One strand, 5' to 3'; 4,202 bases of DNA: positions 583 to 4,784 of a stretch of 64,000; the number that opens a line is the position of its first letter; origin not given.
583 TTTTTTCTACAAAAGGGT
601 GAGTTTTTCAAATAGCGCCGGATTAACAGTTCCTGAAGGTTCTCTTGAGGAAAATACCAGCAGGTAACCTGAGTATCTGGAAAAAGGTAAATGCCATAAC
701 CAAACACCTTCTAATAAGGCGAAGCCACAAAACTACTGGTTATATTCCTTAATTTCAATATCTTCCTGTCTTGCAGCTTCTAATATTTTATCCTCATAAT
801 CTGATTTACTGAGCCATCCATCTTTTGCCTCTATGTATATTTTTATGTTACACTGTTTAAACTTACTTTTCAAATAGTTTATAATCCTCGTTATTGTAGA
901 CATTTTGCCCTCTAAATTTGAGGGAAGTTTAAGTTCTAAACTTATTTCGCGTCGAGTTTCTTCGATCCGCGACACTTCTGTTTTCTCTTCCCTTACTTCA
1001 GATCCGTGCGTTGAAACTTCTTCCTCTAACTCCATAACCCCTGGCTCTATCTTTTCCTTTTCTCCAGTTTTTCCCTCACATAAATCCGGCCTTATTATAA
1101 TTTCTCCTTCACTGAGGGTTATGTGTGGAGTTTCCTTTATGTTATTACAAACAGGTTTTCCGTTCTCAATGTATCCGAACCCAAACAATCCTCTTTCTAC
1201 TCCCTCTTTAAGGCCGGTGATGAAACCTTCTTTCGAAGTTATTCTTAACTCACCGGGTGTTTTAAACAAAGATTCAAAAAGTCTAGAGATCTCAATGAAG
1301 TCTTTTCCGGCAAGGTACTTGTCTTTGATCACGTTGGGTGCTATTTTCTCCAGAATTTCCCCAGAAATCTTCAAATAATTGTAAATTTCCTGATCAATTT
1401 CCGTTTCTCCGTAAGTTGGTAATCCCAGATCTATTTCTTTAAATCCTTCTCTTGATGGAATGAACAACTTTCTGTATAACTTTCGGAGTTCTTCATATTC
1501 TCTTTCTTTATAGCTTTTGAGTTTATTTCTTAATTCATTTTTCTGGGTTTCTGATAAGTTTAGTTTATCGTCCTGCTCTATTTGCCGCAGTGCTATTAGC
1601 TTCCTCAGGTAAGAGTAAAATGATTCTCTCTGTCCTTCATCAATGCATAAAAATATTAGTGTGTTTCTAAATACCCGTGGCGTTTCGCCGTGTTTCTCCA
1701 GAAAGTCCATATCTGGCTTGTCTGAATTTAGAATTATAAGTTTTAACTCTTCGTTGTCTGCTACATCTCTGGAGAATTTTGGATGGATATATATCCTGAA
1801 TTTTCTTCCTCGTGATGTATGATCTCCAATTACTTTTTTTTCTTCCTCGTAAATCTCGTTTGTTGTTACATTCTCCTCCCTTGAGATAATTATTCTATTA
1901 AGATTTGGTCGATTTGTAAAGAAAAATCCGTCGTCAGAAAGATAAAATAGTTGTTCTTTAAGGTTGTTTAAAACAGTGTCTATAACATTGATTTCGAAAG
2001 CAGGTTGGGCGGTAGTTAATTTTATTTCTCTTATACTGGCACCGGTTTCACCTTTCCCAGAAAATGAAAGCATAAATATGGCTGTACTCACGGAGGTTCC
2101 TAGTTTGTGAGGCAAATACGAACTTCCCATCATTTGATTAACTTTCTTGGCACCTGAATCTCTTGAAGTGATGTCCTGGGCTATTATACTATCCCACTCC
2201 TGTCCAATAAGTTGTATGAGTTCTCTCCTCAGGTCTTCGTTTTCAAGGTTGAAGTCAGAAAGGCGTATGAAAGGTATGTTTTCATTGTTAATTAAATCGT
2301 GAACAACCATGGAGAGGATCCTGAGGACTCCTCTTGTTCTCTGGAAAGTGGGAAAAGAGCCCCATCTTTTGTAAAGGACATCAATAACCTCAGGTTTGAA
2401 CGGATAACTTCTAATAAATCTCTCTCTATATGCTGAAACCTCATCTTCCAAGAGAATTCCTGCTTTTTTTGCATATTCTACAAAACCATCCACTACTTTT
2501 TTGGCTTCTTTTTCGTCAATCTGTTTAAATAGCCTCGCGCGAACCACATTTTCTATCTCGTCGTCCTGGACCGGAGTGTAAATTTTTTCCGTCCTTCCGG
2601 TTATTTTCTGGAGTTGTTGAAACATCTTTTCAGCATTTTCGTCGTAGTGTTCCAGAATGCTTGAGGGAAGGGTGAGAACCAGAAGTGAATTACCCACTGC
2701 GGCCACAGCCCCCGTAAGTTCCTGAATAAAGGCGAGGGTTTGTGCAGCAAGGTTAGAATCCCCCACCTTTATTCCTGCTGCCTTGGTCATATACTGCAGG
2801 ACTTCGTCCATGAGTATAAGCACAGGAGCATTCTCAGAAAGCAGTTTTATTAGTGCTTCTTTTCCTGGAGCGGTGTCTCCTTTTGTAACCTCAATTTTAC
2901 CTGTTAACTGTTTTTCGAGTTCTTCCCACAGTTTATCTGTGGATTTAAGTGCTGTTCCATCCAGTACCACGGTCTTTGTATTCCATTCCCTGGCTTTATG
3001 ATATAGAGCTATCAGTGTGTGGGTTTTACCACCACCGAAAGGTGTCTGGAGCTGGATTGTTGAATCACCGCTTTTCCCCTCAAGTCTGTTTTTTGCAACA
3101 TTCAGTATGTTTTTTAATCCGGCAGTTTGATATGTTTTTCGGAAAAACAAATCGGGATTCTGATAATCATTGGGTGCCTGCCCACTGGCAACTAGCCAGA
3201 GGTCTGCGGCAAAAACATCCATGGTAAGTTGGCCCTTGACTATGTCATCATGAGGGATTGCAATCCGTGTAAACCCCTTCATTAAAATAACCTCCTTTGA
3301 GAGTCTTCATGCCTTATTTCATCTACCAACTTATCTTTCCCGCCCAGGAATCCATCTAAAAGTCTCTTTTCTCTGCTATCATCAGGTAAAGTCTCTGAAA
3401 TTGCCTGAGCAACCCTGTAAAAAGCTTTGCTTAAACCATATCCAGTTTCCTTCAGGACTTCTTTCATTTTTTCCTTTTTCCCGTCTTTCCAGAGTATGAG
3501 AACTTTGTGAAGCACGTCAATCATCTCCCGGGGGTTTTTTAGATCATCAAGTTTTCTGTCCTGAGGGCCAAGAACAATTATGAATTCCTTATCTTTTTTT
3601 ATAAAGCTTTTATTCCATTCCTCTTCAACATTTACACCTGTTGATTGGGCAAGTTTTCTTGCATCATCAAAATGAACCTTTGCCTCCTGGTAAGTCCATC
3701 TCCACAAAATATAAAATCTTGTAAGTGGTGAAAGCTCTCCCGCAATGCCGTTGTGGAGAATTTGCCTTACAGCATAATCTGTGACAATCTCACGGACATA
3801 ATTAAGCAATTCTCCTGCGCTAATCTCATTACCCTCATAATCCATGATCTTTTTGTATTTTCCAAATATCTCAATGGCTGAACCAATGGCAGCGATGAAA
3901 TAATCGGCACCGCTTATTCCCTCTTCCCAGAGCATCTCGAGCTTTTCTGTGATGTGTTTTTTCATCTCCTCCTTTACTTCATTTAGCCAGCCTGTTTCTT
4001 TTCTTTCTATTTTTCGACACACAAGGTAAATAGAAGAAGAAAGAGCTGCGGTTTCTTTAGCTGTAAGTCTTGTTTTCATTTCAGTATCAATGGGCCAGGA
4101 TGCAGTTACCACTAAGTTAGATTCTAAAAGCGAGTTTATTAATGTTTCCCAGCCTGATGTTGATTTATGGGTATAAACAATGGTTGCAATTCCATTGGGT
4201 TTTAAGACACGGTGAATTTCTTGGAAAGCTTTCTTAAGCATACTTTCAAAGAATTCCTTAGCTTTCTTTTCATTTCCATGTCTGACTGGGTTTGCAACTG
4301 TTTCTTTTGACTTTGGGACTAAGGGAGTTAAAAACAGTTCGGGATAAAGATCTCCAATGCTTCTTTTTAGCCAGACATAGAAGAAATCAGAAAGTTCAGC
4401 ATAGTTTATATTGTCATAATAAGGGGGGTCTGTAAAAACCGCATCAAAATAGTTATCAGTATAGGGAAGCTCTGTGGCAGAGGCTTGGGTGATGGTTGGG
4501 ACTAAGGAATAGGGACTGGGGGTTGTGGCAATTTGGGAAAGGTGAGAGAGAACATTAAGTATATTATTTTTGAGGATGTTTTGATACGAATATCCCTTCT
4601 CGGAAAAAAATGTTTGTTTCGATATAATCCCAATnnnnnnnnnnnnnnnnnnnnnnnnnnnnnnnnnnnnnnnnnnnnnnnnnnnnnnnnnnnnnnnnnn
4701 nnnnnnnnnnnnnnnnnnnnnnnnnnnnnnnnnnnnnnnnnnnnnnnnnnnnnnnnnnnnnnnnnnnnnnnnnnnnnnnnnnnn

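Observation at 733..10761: PglZ-less BREX-type-3-like / DUF499-DUF1156-helicase defense module with extra unknown genes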

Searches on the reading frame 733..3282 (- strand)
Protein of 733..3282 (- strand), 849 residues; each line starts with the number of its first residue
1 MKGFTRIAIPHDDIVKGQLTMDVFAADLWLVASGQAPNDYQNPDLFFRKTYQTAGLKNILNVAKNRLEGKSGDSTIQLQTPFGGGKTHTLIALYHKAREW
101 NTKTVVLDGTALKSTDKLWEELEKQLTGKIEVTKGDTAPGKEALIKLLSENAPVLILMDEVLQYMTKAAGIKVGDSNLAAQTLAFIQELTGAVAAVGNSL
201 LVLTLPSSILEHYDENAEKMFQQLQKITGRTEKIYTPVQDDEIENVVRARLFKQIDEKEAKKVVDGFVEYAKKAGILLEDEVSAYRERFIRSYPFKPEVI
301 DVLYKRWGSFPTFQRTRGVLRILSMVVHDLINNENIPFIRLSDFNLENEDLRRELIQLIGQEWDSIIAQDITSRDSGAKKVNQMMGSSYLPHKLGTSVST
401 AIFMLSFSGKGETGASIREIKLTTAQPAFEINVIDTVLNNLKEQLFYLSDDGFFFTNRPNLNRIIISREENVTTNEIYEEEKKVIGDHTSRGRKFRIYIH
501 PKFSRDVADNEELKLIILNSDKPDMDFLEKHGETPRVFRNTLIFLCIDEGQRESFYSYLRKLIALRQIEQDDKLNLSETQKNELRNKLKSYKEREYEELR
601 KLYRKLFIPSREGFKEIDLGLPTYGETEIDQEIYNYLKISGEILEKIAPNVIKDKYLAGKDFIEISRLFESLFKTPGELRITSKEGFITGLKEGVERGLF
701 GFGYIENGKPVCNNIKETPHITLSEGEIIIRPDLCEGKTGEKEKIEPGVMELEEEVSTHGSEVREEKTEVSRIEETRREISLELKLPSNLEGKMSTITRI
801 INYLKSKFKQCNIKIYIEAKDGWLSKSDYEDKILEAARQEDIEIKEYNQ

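Call 4: search_protein_families(library=pfam, proteins=[window:733-3282:-], max_evalue=0.01)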
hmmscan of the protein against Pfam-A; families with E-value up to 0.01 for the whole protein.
window:733-3282:- (849 aa): 2 families
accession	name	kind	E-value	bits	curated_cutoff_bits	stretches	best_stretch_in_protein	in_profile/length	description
PF13401.12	AAA_22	-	0.0007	20.4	27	1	81-161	13-93/130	AAA domain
PF16809.10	NleF_casp_inhib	-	0.0062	17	24.1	0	214-272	38-96/145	NleF caspase inhibitor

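Call 5: search_protein_families(library=padloc, proteins=[window:733-3282:-], max_evalue=0.01)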
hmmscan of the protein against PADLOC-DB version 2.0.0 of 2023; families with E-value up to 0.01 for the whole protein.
window:733-3282:- (849 aa): 3 families
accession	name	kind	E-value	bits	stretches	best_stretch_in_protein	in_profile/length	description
PDLC00662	HmaC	-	8.2e-117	389.7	2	115-653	149-721/941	AAA+ ATPase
PDLC02192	DUF499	-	2.6e-40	136.1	1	42-613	34-632/1022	-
PDLC02488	BrxC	-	5.2e-06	22.7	1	217-329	331-444/1240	BrxC-PglY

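Call 14: search_protein_families(library=ncbifam, proteins=[window:733-3282:-], max_evalue=0.001)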
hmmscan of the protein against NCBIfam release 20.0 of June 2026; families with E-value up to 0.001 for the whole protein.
window:733-3282:- (849 aa): 2 families
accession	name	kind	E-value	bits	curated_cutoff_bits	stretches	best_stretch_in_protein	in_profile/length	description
NF042962.1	DUF499_antiphage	equivalog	1.3e-50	172.4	1200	1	39-613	31-630/1025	anti-phage-associated DUF499 domain-containing protein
NF047891.1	BREXATPasePglY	equivalog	0.00054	18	1700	0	218-328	348-460/1296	BREX-2 system ATPase PglY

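Call 59: find_encoding_contigs(protein=window:733-3282:-, flank=10000, max_places=6)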
Protein window:733-3282:- (849 aa): 2 contigs read that carry it; 1 place shown.
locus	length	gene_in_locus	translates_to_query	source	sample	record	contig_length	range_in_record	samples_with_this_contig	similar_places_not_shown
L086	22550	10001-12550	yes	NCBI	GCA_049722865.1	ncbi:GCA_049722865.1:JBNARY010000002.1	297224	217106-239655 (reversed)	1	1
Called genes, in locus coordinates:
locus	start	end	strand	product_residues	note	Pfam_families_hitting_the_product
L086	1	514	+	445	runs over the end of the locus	-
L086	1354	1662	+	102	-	-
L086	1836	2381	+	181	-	PF00583:Acetyltransf_1 (weak)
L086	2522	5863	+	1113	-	-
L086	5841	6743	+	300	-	-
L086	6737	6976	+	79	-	-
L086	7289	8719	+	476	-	PF06634:DUF1156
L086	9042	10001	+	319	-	-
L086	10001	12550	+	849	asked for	-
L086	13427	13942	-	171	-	PF20122:DUF6512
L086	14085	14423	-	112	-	-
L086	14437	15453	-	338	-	PF00154:RecA_N, PF08423:Rad51 (weak), PF06745:ATPase (weak), PF01637:ATPase_2 (weak), PF21096:RecA_C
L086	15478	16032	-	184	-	PF22769:DCD, PF00692:dUTPase (faint)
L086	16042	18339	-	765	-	PF00317:Ribonuc_red_lgN, PF02867:Ribonuc_red_lgC, PF12637:TSCPD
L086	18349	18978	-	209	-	-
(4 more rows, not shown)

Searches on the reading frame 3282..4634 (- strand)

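Call 14: search_protein_families(library=ncbifam, proteins=[window:3282-4634:-], max_evalue=0.001)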
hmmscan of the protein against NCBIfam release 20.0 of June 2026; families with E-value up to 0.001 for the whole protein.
window:3282-4634:- (450 aa): 4 families
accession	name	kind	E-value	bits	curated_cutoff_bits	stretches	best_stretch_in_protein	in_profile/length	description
NF042963.1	DUF1156_antiphage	equivalog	9e-31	106.8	1000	1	52-334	563-849/960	anti-phage-associated DUF1156 domain-containing protein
TIGR01177.1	TIGR01177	hypoth_equivalog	4.5e-05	22.9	316.55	0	47-75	233-261/330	TIGR01177 family methyltransferase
NF001244.0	PRK00216.1-5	equivalog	0.0003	20.2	216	0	133-177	134-178/236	bifunctional demethylmenaquinone methyltransferase/2-methoxy-6-polyprenyl-1,4-benzoquinol methylase UbiE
TIGR01934.1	MenG_MenH_UbiE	subfamily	0.00086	18.7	158.35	0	133-174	122-163/223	ubiquinone/menaquinone biosynthesis methyltransferase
